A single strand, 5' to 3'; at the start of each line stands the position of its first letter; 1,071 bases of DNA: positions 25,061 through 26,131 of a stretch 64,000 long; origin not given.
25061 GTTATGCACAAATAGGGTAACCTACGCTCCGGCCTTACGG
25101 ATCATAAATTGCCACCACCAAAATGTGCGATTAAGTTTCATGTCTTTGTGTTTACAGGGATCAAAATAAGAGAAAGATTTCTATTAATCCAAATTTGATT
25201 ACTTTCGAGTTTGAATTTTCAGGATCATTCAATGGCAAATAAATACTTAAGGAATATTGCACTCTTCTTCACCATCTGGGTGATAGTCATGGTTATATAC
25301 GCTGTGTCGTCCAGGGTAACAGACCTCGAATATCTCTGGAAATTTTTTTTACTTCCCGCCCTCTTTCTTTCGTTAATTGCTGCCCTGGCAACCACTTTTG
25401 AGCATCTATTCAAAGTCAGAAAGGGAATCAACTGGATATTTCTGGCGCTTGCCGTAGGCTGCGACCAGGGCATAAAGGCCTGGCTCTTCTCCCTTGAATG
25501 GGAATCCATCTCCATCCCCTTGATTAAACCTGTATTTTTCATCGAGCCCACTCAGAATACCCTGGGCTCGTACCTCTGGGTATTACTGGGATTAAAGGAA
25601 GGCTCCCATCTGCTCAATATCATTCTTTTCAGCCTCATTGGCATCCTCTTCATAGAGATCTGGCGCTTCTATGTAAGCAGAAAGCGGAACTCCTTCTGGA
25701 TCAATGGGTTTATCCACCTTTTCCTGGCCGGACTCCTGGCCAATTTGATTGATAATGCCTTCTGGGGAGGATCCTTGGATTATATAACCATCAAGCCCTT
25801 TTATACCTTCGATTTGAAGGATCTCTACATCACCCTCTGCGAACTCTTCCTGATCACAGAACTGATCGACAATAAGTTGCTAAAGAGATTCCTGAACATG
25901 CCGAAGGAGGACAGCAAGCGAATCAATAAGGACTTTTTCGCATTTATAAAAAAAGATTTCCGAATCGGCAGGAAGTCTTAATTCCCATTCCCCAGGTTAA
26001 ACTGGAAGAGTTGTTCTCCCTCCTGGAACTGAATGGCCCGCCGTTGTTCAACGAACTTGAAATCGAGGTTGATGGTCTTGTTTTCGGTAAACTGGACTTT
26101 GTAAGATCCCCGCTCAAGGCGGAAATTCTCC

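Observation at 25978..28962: ~1000-aa outer-membrane protein with an unusual domain order (2 Ig-like, barrel-like core, Cna-B-like, CarboxypepD_reg-like)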

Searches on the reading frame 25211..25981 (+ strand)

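Call 3: search_protein_families(library=pfam, proteins=[window:25211-25981:+], max_evalue=1)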
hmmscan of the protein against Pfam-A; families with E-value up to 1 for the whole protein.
window:25211-25981:+ (256 aa): 5 families
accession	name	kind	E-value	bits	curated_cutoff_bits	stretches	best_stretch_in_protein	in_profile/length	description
PF01252.23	Peptidase_A8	-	1.4e-15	58.2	25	1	79-218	3-140/142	Signal peptidase (SPase) II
PF10066.14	DUF2304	-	0.012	16.3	25.5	1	14-82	3-73/106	Uncharacterized conserved protein (DUF2304)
PF11449.14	ArsP_2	-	0.11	12.1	32.5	1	40-84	164-209/359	Putative, 10TM heavy-metal exporter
PF14808.11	TMEM164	-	0.17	11.8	25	1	132-215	5-88/217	TMEM164 family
PF12113.13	SVM_signal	-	0.96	10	22.4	1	129-148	5-24/33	SVM protein signal sequence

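Call 4: search_protein_families(library=ncbifam, proteins=[window:25211-25981:+], max_evalue=1)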
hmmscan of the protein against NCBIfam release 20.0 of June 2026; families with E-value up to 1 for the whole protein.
window:25211-25981:+ (256 aa): 8 families
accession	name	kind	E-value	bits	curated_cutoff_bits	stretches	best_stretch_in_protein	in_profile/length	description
TIGR00077.1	lspA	equivalog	2.4e-08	34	73.95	1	74-220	12-157/164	signal peptidase II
NF011371.0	PRK14790.1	equivalog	9.4e-05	22.3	202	1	78-226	16-161/169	lipoprotein signal peptidase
NF011350.0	PRK14768.1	equivalog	9.9e-05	22.7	210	1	77-215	6-137/148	lipoprotein signal peptidase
NF011369.0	PRK14788.1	equivalog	0.0023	17.3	200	1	80-203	12-131/213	lipoprotein signal peptidase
NF011368.0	PRK14787.1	equivalog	0.0035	17.4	177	1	100-216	31-138/167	lipoprotein signal peptidase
NF011351.0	PRK14769.1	subfamily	0.0052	17.1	216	1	137-208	61-133/156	lipoprotein signal peptidase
NF011365.0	PRK14784.1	equivalog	0.0064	16.6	181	1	137-215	63-143/160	lipoprotein signal peptidase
NF011362.0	PRK14781.1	subfamily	0.051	13.7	177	1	169-215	110-156/170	lipoprotein signal peptidase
